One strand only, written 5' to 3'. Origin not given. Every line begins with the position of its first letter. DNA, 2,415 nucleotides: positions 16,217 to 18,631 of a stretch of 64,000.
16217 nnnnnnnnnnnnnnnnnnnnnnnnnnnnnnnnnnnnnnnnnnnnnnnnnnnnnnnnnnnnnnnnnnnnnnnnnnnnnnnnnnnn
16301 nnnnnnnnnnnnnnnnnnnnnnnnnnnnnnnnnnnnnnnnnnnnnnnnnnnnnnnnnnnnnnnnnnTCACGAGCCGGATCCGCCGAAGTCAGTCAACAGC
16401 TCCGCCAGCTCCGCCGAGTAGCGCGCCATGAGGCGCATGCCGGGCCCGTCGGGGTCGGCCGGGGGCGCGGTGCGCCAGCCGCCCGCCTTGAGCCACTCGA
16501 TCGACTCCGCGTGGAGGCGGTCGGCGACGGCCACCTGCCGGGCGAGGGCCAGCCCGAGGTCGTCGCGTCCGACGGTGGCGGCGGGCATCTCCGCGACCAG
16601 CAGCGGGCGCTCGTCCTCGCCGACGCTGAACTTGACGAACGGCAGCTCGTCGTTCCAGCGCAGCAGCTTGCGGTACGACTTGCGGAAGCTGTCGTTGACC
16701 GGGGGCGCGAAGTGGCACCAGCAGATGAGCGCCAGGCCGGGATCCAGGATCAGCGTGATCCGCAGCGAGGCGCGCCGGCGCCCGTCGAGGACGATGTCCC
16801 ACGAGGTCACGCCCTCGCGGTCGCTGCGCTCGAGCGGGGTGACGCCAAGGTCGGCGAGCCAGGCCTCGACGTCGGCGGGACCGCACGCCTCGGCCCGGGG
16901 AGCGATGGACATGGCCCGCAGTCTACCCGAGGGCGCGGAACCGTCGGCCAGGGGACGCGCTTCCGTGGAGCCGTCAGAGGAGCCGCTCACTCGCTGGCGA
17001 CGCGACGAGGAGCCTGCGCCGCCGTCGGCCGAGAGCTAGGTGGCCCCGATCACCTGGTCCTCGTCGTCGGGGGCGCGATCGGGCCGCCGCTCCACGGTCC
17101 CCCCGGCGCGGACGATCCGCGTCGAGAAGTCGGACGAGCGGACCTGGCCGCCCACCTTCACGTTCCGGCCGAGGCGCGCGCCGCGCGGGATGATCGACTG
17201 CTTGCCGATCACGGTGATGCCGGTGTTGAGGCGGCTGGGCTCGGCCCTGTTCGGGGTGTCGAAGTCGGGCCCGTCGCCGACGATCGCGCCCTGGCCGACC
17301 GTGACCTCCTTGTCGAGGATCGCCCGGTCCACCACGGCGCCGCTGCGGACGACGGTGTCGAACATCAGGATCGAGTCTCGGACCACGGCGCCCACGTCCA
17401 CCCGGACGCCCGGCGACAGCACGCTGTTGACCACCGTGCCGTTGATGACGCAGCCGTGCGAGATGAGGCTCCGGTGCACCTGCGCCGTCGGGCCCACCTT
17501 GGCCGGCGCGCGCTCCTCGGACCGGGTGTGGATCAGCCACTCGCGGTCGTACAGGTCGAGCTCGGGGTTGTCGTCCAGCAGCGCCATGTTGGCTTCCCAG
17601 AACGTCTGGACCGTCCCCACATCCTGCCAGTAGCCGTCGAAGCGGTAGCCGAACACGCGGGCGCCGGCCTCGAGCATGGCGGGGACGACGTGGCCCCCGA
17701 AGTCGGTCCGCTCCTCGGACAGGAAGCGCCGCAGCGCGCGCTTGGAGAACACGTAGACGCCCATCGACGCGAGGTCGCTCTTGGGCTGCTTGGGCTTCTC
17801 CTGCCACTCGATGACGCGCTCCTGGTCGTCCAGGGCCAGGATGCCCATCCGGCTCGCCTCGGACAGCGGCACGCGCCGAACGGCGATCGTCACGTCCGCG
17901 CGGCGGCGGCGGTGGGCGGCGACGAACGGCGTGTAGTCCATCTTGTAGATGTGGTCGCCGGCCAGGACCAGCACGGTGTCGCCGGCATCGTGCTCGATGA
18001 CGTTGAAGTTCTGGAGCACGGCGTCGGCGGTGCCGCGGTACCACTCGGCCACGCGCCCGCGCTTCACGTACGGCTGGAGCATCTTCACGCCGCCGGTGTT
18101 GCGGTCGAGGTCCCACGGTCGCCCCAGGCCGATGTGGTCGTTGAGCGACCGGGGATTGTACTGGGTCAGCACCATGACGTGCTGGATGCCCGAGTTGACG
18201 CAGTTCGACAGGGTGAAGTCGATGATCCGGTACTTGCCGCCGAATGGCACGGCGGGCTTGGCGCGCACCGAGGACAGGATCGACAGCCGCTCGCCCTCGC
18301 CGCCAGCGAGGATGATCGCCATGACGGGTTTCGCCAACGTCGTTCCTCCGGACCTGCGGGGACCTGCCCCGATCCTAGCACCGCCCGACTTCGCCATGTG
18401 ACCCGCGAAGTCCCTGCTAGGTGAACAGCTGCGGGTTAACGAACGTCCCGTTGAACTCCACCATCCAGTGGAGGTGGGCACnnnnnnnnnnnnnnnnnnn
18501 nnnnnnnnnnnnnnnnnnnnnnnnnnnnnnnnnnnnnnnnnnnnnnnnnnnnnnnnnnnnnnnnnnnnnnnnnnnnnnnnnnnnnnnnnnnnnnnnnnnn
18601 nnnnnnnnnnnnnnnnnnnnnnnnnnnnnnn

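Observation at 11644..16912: Tandem pair of membrane-anchored, divergent M1-like (gluzincin) metallopeptidase homologues with shortened HEXXH-X14-E spacing, followed by an overlapping YbjN-like gene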

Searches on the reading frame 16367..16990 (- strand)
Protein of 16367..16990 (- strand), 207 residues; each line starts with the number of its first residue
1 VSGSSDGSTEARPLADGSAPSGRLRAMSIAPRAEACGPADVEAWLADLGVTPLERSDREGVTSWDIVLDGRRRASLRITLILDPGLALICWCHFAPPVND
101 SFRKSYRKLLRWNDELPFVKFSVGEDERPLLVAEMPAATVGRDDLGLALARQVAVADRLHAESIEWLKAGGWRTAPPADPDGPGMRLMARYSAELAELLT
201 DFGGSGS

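Call 3: search_protein_families(library=pfam, proteins=[window:16367-16990:-], max_evalue=1)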
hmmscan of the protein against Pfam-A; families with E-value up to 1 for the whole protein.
window:16367-16990:- (207 aa): 2 families
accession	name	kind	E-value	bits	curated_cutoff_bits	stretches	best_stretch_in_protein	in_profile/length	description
PF10722.14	YbjN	-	8.5e-11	42.6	22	1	40-159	4-120/126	Putative bacterial sensory transduction regulator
PF22551.1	TY-Chap1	-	0.047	13.8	27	1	105-162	63-119/132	T3SS (YopN, CesT) and YbjN peptide-binding chaperone 1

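Call 4: search_protein_families(library=ncbifam, proteins=[window:16367-16990:-], max_evalue=1)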
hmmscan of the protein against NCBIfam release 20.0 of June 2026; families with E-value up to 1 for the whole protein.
window:16367-16990:- (207 aa): 0 families

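Call 76: find_homologous_proteins(query=window:16367-16912:-, max_evalue=0.001)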
Query window:16367-16912:- (181 aa): 2207 proteins with E <= 0.001 among 3059 candidates; the best 120 are listed.
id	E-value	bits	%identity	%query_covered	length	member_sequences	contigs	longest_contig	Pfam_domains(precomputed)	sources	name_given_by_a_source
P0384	1.1e-108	379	93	100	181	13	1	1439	PF10722.15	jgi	jgi:hypothetical protein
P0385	5.8e-108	377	93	99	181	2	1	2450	PF10722.15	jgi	jgi:hypothetical protein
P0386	2.2e-103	362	87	100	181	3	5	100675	PF10722.15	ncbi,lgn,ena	-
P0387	1.5e-102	359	87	99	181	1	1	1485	PF10722.15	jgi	jgi:hypothetical protein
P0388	5.9e-99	347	85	100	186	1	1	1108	PF10722.15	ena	-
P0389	6.5e-99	347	85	99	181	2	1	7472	PF10722.15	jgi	jgi:hypothetical protein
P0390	1.4e-98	346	84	99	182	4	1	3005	PF10722.15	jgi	jgi:hypothetical protein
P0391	8.5e-98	343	85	99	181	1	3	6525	PF10722.15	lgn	-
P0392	4.6e-97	341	88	94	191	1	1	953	PF10722.15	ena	-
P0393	1.5e-96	339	84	92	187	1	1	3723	PF10722.15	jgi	jgi:hypothetical protein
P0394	2.1e-96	339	84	97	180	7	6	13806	PF10722.15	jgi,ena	-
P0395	5.3e-96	338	84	96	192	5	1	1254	PF10722.15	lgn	-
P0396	1.6e-95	336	87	93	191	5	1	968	PF10722.15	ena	-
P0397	2.0e-95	336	87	96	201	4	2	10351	PF10722.15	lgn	-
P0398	2.8e-95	335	83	96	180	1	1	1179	PF10722.15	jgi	jgi:Putative bacterial sensory transduction regulator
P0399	3.1e-95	335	86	96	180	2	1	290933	PF10722.15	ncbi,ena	-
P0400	1.9e-94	332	83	98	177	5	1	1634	PF10722.15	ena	-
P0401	2.2e-94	332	83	96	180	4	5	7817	PF10722.15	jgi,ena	-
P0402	4.4e-94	331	84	98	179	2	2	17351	PF10722.15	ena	-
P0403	7.7e-94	330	82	97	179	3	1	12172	PF10722.15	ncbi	-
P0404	2.6e-93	329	82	100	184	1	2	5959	PF10722.15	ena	-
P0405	6.1e-93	328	82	97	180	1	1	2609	PF10722.15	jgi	jgi:hypothetical protein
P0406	5.8e-92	324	80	99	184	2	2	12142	PF10722.15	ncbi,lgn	-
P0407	4.4e-90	318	78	99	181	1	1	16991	PF10722.15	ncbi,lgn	-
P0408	1.0e-89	317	78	100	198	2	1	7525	PF10722.15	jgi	-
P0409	1.2e-88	314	77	98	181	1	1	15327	PF10722.15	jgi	jgi:hypothetical protein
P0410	2.5e-88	312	81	92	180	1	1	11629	PF10722.15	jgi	jgi:hypothetical protein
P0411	4.3e-88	312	78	100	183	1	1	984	PF10722.15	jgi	-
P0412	6.4e-87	308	77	98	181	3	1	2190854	PF10722.15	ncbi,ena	-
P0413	9.7e-87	307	76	99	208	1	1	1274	PF10722.15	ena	-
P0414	6.6e-86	305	77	96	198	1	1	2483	PF10722.15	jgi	jgi:hypothetical protein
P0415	8.2e-86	304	81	92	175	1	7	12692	PF10722.15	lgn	-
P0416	9.3e-86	304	76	99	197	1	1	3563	PF10722.15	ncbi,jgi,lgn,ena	ncbi:MAG: YbjN domain-containing protein [Chloroflexota bacterium]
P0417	1.1e-85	304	76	98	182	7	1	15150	PF10722.15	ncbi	-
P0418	1.7e-85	303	76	91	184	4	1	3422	PF10722.15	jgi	jgi:hypothetical protein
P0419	2.1e-85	303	77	96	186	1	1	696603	PF10722.15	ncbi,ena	-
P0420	2.2e-85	303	76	91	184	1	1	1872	PF10722.15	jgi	jgi:Putative bacterial sensory transduction regulator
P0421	2.5e-85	303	77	96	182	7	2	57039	PF10722.15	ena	-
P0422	2.5e-85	303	76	98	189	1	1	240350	PF10722.15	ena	-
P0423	3.3e-85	302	77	98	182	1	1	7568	PF10722.15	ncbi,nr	ncbi:MAG TPA: YbjN domain-containing protein [Candidatus Limnocylindrales bacterium]|nr:YbjN domain-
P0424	3.4e-85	302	79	96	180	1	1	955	PF10722.15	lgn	-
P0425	4.8e-85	302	75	97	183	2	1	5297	PF10722.15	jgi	jgi:hypothetical protein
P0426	5.1e-85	302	79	90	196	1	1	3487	PF10722.15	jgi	jgi:hypothetical protein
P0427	5.5e-85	302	77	97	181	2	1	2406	PF10722.15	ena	-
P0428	6.2e-85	301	78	90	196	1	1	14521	PF10722.15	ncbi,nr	ncbi:MAG TPA: YbjN domain-containing protein [Candidatus Limnocylindrales bacterium]|nr:YbjN domain-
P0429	6.3e-85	301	78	96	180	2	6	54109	PF10722.15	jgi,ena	-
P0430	8.0e-85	301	76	96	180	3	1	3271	PF10722.15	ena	-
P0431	8.3e-85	301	75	97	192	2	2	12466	PF10722.15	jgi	jgi:hypothetical protein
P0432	1.0e-84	301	77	98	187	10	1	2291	PF10722.15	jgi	jgi:hypothetical protein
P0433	1.2e-84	300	78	88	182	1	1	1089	PF10722.15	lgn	-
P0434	1.2e-84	300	78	96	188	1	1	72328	PF10722.15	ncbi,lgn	-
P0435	1.3e-84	300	73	98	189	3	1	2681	PF10722.15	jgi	jgi:hypothetical protein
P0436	1.3e-84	300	78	96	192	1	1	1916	PF10722.15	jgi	jgi:hypothetical protein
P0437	1.5e-84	300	75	99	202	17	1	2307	PF10722.15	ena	-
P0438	1.5e-84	300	73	99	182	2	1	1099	PF10722.15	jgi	jgi:hypothetical protein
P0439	1.9e-84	300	76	97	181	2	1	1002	PF10722.15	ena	-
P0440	2.0e-84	300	77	97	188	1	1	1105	PF10722.15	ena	-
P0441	2.0e-84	300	78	96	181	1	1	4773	PF10722.15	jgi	jgi:hypothetical protein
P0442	2.4e-84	300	77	95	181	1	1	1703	PF10722.15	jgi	jgi:hypothetical protein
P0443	2.4e-84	300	75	98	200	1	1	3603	PF10722.15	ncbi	-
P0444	4.0e-84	299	72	99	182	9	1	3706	PF10722.15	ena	-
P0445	8.7e-84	298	75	99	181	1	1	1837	PF10722.15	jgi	jgi:Putative bacterial sensory transduction regulator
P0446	8.8e-84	298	78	95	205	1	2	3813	PF10722.15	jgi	-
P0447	1.1e-83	297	75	96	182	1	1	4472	PF10722.15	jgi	jgi:hypothetical protein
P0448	1.5e-83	297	76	97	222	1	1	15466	PF10722.15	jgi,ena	-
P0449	1.6e-83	297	76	95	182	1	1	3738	PF10722.15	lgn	-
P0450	1.9e-83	297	77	95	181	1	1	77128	PF10722.15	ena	-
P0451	2.1e-83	296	73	100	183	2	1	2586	PF10722.15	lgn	-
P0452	2.2e-83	296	76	96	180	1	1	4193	PF10722.15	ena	-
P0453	2.2e-83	296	76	96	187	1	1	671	PF10722.15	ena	-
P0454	3.2e-83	296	76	96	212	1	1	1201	PF10722.15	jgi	jgi:hypothetical protein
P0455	3.4e-83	296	75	97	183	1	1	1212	PF10722.15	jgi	jgi:hypothetical protein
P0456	4.1e-83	296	76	96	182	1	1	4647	PF10722.15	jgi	jgi:hypothetical protein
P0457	4.1e-83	296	77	96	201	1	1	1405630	PF10722.15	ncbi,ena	-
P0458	4.1e-83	296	75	96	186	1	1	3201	PF10722.15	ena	-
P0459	4.4e-83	295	76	97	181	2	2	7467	PF10722.15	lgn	-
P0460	4.7e-83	295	74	99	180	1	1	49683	PF10722.15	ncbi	-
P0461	5.8e-83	295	77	96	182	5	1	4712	PF10722.15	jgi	jgi:hypothetical protein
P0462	7.6e-83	295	75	97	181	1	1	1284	PF10722.15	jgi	jgi:hypothetical protein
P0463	8.4e-83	295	75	96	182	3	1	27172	PF10722.15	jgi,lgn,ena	-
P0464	8.9e-83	294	75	96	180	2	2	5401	PF10722.15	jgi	jgi:hypothetical protein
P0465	9.5e-83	294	76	96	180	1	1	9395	PF10722.15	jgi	jgi:Putative bacterial sensory transduction regulator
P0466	1.0e-82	294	73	99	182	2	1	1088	PF10722.15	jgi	jgi:hypothetical protein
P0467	1.0e-82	294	74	100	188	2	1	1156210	PF10722.15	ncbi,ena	-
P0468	1.0e-82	294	74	92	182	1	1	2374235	PF10722.15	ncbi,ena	-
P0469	1.0e-82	294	75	96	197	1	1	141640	PF10722.15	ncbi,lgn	-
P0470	1.7e-82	293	73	96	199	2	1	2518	PF10722.15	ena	-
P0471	1.8e-82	293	76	96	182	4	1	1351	PF10722.15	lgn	-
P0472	1.8e-82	293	73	100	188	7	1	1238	PF10722.15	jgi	jgi:Putative bacterial sensory transduction regulator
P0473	2.0e-82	293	75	96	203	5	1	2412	PF10722.15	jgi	jgi:hypothetical protein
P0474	2.6e-82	293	74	95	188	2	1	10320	PF10722.15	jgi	jgi:hypothetical protein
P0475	2.6e-82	293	72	98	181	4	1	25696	PF10722.15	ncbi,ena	-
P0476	2.7e-82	293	73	99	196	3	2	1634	PF10722.15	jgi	jgi:putative sensory transduction regulator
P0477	3.1e-82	293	73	98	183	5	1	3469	PF10722.15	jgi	jgi:hypothetical protein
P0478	3.7e-82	292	75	99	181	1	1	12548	PF10722.15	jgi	jgi:Putative bacterial sensory transduction regulator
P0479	3.7e-82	292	75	95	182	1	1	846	PF10722.15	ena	-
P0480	4.3e-82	292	75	97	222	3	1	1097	PF10722.15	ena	-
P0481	4.4e-82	292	76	95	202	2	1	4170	PF10722.15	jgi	jgi:Putative bacterial sensory transduction regulator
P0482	4.4e-82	292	73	99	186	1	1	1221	PF10722.15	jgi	jgi:hypothetical protein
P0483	4.7e-82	292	74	100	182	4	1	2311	PF10722.15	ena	-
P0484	4.9e-82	292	76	96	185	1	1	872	PF10722.15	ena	-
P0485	5.3e-82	292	76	96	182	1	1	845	PF10722.15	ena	-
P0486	5.5e-82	292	73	100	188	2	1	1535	PF10722.15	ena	-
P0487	5.8e-82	292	77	96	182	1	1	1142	PF10722.15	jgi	jgi:hypothetical protein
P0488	7.3e-82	291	75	96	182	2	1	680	PF10722.15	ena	-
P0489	8.4e-82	291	74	94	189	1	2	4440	PF10722.15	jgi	jgi:hypothetical protein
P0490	8.9e-82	291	76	96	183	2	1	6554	PF10722.15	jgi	jgi:hypothetical protein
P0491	9.1e-82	291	74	100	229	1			PF10722.15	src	-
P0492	1.0e-81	291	74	97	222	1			PF10722.15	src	-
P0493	1.1e-81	291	74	97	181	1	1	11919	PF10722.15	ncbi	-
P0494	1.2e-81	291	71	100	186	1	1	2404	PF10722.15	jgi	jgi:Putative bacterial sensory transduction regulator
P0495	1.3e-81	291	75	96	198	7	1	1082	PF10722.15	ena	-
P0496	1.3e-81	291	76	90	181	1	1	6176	PF10722.15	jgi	jgi:hypothetical protein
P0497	1.3e-81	291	72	99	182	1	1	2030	PF10722.15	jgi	jgi:hypothetical protein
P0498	1.4e-81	291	73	96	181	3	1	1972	PF10722.15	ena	-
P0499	1.5e-81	290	74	96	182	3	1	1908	PF10722.15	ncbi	-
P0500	1.8e-81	290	76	88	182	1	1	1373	PF10722.15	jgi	jgi:hypothetical protein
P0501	1.9e-81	290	71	99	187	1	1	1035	PF10722.15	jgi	jgi:hypothetical protein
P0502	2.9e-81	289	74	97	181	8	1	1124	PF10722.15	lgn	-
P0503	3.0e-81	289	72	92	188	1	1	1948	PF10722.15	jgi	jgi:hypothetical protein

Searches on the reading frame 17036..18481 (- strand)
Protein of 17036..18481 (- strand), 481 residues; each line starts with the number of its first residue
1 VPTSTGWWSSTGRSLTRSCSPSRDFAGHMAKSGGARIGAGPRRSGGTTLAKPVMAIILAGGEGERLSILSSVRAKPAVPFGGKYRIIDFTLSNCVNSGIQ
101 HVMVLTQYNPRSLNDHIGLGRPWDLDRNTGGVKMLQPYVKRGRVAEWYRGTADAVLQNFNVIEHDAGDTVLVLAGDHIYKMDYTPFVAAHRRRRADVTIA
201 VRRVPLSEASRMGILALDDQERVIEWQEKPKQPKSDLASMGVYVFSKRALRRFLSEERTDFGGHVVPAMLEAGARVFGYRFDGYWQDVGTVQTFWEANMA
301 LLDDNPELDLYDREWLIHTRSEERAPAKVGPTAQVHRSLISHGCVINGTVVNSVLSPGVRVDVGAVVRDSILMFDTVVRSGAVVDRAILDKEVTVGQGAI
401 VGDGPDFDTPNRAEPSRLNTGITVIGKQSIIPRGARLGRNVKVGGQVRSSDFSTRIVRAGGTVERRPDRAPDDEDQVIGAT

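Call 17: search_protein_families(library=pfam, proteins=[window:17036-18481:-], max_evalue=0.001)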
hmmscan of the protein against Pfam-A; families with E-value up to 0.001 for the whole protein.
window:17036-18481:- (481 aa): 5 families
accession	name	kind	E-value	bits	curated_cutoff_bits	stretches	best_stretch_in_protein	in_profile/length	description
PF00483.29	NTP_transferase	-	1.2e-59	202.3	21.2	1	55-302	2-243/245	Nucleotidyl transferase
PF24894.1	Hexapep_GlmU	-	3.2e-17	63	23.3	1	332-425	13-104/104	GlmU-like, C-terminal hexapeptide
PF25247.1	LbH_GLGC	-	8.7e-10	39.1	27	1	378-434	76-133/135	GLGC left-handed parallel beta-helix domain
PF25084.1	LbH_EIF2B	-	2.4e-07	31.1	54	1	328-399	29-103/105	EIF2B subunit epsilon LbH domain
PF12804.13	NTP_transf_3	-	1.5e-06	29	27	1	55-203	1-124/160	MobA-like NTP transferase domain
